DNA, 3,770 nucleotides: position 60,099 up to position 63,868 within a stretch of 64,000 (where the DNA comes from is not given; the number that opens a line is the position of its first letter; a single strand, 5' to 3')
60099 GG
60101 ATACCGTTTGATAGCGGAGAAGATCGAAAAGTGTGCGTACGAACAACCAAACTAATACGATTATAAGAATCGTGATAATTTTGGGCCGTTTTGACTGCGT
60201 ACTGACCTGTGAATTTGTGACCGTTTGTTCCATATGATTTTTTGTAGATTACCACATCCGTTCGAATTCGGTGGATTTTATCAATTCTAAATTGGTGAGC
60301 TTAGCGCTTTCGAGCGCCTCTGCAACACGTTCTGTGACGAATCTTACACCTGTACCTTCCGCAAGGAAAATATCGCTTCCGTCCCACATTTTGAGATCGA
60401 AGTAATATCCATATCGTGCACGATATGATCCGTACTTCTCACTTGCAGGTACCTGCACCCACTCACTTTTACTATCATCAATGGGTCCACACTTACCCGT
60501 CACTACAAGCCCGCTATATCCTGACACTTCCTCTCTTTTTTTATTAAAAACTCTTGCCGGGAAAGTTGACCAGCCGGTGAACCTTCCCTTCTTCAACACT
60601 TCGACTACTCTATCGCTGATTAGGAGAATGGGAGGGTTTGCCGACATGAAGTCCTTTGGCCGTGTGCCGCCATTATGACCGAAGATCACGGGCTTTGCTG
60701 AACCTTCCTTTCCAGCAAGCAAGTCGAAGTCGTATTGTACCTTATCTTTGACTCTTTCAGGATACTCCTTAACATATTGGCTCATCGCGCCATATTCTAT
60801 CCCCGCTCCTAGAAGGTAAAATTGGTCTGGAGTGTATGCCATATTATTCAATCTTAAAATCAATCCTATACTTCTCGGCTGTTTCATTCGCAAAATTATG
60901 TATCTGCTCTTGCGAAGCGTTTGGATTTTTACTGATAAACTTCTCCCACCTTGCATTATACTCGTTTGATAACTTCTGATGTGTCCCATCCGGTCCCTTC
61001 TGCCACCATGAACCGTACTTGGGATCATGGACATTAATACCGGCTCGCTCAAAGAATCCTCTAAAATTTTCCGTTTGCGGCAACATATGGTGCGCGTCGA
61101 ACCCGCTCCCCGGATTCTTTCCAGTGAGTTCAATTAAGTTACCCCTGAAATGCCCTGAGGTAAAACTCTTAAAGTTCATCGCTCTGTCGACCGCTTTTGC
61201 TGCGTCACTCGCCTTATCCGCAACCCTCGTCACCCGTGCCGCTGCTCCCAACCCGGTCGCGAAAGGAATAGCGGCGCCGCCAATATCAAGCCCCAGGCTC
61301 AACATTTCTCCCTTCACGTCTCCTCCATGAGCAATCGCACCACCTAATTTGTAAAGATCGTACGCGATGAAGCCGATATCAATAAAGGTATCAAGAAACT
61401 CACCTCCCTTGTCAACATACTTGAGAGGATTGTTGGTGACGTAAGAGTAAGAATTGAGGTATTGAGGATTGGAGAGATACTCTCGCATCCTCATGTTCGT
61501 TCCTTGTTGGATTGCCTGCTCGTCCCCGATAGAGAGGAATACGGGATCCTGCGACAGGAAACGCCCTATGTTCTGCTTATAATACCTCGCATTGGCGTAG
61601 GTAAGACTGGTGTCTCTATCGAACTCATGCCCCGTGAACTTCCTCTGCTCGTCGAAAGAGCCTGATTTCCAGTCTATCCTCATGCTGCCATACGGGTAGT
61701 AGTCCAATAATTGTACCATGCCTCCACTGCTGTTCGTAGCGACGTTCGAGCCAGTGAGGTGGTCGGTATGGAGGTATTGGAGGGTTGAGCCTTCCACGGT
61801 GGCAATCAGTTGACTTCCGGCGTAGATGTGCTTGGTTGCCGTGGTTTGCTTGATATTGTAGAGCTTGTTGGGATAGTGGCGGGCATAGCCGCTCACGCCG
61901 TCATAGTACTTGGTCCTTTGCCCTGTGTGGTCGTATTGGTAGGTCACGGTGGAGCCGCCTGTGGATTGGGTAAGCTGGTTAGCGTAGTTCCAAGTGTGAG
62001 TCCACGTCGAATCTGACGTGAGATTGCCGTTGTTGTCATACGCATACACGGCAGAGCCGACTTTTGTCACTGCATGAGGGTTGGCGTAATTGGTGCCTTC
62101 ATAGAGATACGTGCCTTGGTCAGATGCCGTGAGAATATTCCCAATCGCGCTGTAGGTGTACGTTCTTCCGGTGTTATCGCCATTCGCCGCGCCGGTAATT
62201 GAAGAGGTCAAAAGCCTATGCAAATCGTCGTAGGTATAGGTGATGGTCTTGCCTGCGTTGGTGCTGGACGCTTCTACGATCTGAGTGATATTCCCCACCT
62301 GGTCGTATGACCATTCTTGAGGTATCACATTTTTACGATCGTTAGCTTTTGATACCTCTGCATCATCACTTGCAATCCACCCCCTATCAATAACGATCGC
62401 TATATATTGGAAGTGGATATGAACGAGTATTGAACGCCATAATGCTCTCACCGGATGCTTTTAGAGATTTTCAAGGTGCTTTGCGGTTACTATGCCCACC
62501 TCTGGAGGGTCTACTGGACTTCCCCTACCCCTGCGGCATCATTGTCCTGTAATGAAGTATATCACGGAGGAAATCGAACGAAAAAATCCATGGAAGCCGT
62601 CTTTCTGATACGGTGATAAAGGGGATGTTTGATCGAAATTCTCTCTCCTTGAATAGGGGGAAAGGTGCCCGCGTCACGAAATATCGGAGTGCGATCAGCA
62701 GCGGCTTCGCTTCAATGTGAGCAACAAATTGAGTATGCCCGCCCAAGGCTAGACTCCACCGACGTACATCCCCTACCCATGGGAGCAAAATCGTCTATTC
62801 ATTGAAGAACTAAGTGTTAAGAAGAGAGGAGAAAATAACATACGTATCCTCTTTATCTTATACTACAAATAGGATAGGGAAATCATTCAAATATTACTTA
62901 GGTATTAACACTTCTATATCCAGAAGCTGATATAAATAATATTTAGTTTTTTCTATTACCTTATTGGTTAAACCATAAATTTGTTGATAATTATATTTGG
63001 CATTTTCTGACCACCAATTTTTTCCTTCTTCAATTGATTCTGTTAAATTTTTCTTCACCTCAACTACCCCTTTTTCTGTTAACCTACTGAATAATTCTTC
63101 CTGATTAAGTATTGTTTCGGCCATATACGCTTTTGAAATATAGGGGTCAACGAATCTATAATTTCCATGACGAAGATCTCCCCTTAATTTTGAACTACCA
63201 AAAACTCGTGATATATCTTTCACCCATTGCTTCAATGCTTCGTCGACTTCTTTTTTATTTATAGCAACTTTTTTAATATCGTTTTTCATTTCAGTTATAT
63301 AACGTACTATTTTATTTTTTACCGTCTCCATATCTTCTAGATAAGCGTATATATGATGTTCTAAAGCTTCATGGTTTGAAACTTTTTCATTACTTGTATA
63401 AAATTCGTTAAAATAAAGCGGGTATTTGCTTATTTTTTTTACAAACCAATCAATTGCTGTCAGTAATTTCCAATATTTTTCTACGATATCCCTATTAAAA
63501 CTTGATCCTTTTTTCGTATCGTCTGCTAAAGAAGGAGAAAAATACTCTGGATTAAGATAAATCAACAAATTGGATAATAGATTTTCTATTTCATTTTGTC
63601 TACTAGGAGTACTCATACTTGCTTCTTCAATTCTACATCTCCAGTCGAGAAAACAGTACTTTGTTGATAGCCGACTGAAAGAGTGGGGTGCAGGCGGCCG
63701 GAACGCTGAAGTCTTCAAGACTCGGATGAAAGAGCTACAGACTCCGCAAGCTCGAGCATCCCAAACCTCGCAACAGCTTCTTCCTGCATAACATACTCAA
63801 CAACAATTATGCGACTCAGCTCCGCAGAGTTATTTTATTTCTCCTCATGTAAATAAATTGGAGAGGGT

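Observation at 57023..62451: Polymorphic-toxin locus: three RHS C-terminal cassettes with different tips, each followed by a small candidate immunity gene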

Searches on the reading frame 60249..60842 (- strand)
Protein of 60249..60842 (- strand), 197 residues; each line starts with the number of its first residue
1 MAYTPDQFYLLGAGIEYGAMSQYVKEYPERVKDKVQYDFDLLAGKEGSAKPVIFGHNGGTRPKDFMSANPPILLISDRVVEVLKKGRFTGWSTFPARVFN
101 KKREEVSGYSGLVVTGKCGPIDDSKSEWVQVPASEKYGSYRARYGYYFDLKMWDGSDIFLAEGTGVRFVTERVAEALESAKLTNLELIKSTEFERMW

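Call 4: search_protein_families(library=pfam, proteins=[window:60249-60842:-], max_evalue=0.1)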
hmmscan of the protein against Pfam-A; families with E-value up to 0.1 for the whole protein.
window:60249-60842:- (197 aa): 1 family
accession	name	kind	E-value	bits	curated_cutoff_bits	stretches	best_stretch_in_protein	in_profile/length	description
PF07791.16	Imm11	-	0.00018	21.3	22.1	1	55-189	53-191/194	Immunity protein family (Imm11)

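Call 5: search_protein_families(library=ncbifam, proteins=[window:60249-60842:-], max_evalue=0.1)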
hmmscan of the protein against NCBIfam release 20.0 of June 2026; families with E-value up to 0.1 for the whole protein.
window:60249-60842:- (197 aa): 0 families

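Call 66: search_solved_structures(query=window:60249-60842:-, max_evalue=10)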
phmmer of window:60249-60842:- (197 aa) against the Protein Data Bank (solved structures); distinct sequences matched with E-value up to 10: 3.
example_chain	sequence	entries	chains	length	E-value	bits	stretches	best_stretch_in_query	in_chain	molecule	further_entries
8sca_B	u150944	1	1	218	0.23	14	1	74-110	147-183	CRISPR-associated endonuclease Cas9/Csn1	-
1y43_B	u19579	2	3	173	0.53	12.8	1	138-187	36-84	Aspergillopepsin II heavy chain | Aspergillopepsin-2 heavy chain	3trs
7aih_BD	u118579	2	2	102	0.62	12.6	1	97-134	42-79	mL97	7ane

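Call 69: find_homologous_proteins(query=window:60249-60842:-, max_evalue=0.001)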
Query window:60249-60842:- (197 aa): 7 proteins with E <= 0.001 among 191 candidates.
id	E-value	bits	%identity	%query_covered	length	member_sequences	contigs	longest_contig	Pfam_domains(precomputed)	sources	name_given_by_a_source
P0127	2.4e-129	446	100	100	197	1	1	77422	-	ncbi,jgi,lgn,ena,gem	ncbi:MAG: hypothetical protein WC659_03705 [Patescibacteria group bacterium]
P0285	5.3e-94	331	73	100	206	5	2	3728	PF07791.17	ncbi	-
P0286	2.1e-54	202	50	97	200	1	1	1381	PF07791.17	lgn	-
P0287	9.7e-46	174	81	49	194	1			-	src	-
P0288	2.7e-35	139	43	97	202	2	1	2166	PF07791.17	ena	-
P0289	7.7e-31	125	46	81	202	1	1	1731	PF07791.17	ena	-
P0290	5.6e-26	109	41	80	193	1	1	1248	PF07791.17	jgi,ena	-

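Call 71: search_protein_families(library=pfam, alignment_id=A6, max_evalue=0.01)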
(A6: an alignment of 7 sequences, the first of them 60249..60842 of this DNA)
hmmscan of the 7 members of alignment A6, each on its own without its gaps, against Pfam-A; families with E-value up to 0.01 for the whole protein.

A. member 1, window:60249-60842:- (197 aa): 1 family
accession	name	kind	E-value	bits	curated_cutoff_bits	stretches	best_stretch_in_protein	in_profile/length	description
PF07791.16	Imm11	-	0.00018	21.3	22.1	1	55-189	53-191/194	Immunity protein family (Imm11)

B. families by the number of members that match (of 7 scanned): 2 families
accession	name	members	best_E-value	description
PF07791.16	Imm11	6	2.1e-07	Immunity protein family (Imm11)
PF15570.11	Imm43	1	0.00024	Immunity protein 43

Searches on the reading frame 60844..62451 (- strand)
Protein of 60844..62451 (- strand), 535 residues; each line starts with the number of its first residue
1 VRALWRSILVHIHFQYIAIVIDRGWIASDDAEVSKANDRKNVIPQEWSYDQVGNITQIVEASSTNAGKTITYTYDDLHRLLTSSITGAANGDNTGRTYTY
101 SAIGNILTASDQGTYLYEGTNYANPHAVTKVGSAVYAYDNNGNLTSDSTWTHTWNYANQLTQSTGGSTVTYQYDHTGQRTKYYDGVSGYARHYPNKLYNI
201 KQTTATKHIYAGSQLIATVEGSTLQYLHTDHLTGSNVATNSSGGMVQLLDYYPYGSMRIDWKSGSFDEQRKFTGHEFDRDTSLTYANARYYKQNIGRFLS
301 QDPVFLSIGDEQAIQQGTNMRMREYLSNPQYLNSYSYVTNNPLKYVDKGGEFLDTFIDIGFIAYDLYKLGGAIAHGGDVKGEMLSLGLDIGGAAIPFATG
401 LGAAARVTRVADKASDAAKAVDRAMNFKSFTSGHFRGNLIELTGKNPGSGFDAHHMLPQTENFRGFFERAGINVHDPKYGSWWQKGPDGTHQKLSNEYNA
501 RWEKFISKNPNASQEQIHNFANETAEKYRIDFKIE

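Call 4: search_protein_families(library=pfam, proteins=[window:60844-62451:-], max_evalue=0.1)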
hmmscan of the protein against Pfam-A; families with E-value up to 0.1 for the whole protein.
window:60844-62451:- (535 aa): 2 families
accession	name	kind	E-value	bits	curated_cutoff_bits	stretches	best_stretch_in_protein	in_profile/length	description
PF05593.20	RHS_repeat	-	3e-09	37.5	22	1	49-87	1-33/38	RHS Repeat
PF09533.15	DUF2380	-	2.7e-06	27.4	26.3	1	445-530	93-179/187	Predicted lipoprotein of unknown function (DUF2380)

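Call 5: search_protein_families(library=ncbifam, proteins=[window:60844-62451:-], max_evalue=0.1)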
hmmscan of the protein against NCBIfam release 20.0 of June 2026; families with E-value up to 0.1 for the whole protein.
window:60844-62451:- (535 aa): 3 families
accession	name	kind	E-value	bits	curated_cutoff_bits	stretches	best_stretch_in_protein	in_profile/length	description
TIGR03696.1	Rhs_assc_core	domain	2.5e-16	59.9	32.5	1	251-350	1-75/76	RHS repeat-associated core domain-containing protein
TIGR02269.1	TIGR02269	equivalog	1.3e-08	34.7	85.75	1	444-529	115-201/209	SitA6 family polymorphic toxin lipoprotein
NF041261.1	RHS_core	equivalog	7.4e-06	24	2000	2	224-307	1157-1240/1261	RHS element core protein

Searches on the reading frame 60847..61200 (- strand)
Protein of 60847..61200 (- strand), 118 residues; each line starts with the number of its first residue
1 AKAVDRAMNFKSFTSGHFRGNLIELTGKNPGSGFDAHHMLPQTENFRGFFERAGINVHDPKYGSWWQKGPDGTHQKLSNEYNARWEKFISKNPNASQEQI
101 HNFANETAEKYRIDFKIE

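Call 95: predict_structure(alignment_id=A7)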
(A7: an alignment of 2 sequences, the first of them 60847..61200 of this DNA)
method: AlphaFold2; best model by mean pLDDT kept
length: 118 residues; sequences in the alignment: 2
mean_pLDDT: 58.0   pTM: 0.40
mean pLDDT of the five models: 58.0, 51.1, 46.7, 45.8, 45.4
residues with pLDDT >= 90: 0; 70-90: 21; 50-70: 70; < 50: 27
segments of 3 or more residues with pLDDT < 50: 1-8, 59-63, 68-76, 115-118
pLDDT, mean of each block of 10 residues (from residue 1): 39 62 62 56 55 52 47 51 76 75 71 49
secondary structure, 60 per line:
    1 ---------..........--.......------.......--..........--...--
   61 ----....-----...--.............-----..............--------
elements in order: E13-19 E22-28 E35-41 H44-53 E56-58 E65-68 E74-76 H79-91 H97-110

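Call 97: fold_search(model_id=the predicted structure, library=pdb)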
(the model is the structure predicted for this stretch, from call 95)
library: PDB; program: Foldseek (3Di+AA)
matches with E <= 10: 831; with E <= 0.001: 0
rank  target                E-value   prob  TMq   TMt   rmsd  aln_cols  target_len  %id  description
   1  2muy_MODEL_1_A        3.7e-02  0.98  0.34  0.47   3.0        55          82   13  The solution structure of the FtsH periplasmic N-domain (released 2015-01-28)
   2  8xqw_C                4.5e-02  0.77  0.35  0.08  16.1       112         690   12  Cryo-EM structure of the Ycf2-FtsHi motor complex from Chlamydomonas reinhardtii in AMPPNP bound state (released 2024-09-11)
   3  4v0b_A                5.1e-02  0.98  0.34  0.58   2.8        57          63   12  Escherichia coli FtsH hexameric N-domain (released 2015-01-21)
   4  9a2p_MODEL_1_A        8.7e-02  0.72  0.33  0.07   8.3        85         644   12  Model of E. coli FtsH by in-cell photo-crosslinking MS and deep learning (released 2023-02-24)
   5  4aht_A                1.7e-01  0.15  0.22  0.19   9.7       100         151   13  Parallel screening of a low molecular weight compound library: do differences in methodology affect hit identification (released 2012-12-19)
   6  3f9m                  2.0e-01  0.11  0.21  0.08  11.6       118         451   11  Human pancreatic glucokinase in complex with glucose and activator showing a mobile flap (released 2008-12-02)
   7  7p9l_AAA              2.2e-01  0.25  0.26  0.12  11.3        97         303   12  N-acetylglucosamine kinase from Plesiomonas shigelloides compexed with alpha-N-acetylglucosamine-6-phosphate (released 2022-08-10)
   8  8wf7                  2.6e-01  0.14  0.22  0.19   9.4        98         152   12  The Crystal Structure of integrase from Biortus (released 2023-10-04)
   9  4cie_A                2.6e-01  0.13  0.22  0.19   9.4        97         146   12  Interrogating HIV integrase for compounds that bind- a SAMPL challenge (released 2014-01-08)
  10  9e6q_Ae               3.0e-01  0.57  0.28  0.44   3.6        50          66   12  Cryo-EM structure of the Pyrobaculum calidifontis 50S ribosomal subunit in complex with Dri (released 2024-11-20)
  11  3hrg                  3.0e-01  0.41  0.29  0.16   5.2        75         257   12  Crystal structure of Bacteroides thetaiotaomicron BT_3980, protein with actin-like ATPase fold and unknown function (NP_ (released 2009-06-23)
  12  9qdo_A                3.0e-01  0.25  0.30  0.34  12.6       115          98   15  Crystal structure of the aromatic oligoamide foldamer binder Nanofitin C10 fused to a coiled-coil domain (released 2026-03-18)
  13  7t9o                  3.0e-01  0.18  0.18  0.16   6.5        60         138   12  HIV Integrase in complex with Compound-25 (released 2022-04-06)
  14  7u2u                  3.0e-01  0.18  0.18  0.17   6.5        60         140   12  CRYSTAL STRUCTURE OF HIV-1 INTEGRASE COMPLEXED WITH Compound-2a AKA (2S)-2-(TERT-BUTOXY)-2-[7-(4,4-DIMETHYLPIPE RIDIN-1- (released 2022-06-08)
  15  4ck2_B                3.0e-01  0.12  0.22  0.19   9.8       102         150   12  Interrogating HIV integrase for compounds that bind- a SAMPL challenge (released 2014-01-22)
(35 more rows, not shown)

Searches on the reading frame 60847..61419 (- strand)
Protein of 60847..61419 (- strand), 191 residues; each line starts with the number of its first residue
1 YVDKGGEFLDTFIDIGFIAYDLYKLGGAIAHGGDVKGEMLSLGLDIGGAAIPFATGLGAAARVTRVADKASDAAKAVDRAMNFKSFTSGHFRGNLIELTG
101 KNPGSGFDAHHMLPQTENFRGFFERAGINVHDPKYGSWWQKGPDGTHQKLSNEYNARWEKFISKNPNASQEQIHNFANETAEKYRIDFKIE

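Call 15: search_protein_families(library=pfam, proteins=[window:60847-61407:-], max_evalue=1)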
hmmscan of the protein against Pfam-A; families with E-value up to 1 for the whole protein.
seq(187 aa): 2 families
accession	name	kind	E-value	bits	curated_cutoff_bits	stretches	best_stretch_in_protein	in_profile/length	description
PF09533.15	DUF2380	-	5.2e-07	29.7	26.3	1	97-182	93-179/187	Predicted lipoprotein of unknown function (DUF2380)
PF14412.12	AHH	-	0.093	13.2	22.3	1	95-143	9-71/111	A nuclease family of the HNH/ENDO VII superfamily with conserved AHH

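Call 67: search_solved_structures(query=window:60847-61419:-, max_evalue=10)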
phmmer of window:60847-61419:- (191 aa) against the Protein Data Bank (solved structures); distinct sequences matched with E-value up to 10: 0.

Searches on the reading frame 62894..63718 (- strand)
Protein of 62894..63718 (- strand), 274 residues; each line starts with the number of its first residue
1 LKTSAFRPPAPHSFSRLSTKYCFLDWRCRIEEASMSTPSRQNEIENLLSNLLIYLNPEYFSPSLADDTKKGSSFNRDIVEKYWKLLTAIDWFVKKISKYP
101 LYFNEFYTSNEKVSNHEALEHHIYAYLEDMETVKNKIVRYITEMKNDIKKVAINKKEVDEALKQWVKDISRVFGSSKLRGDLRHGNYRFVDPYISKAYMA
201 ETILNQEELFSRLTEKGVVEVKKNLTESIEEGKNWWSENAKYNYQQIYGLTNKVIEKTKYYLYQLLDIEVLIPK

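Call 4: search_protein_families(library=pfam, proteins=[window:62894-63718:-], max_evalue=0.1)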
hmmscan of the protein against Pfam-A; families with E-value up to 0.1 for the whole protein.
window:62894-63718:- (274 aa): 1 family
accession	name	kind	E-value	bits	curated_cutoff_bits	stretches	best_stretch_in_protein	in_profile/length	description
PF12998.12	ING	-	0.058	14.4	23.9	0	126-168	5-47/102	Inhibitor of growth proteins N-terminal histone-binding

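Call 5: search_protein_families(library=ncbifam, proteins=[window:62894-63718:-], max_evalue=0.1)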
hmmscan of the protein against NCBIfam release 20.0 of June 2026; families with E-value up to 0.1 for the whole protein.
window:62894-63718:- (274 aa): 1 family
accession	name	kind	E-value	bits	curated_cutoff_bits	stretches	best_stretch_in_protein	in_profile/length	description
NF033852.1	fulvocin_rel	subfamily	0.021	15.7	35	0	116-179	14-80/150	bacteriocin fulvocin C-related protein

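Call 7: find_encoding_contigs(protein=window:62894-63718:-, flank=10000, max_places=6)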
Protein window:62894-63718:- (274 aa): no gene with exactly this product is on record in the collection.

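Call 100: search_protein_families(library=phrogs, proteins=[window:62894-63616:-], max_evalue=0.01)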
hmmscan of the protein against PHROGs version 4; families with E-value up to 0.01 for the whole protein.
window:62894-63616:- (240 aa): 0 families
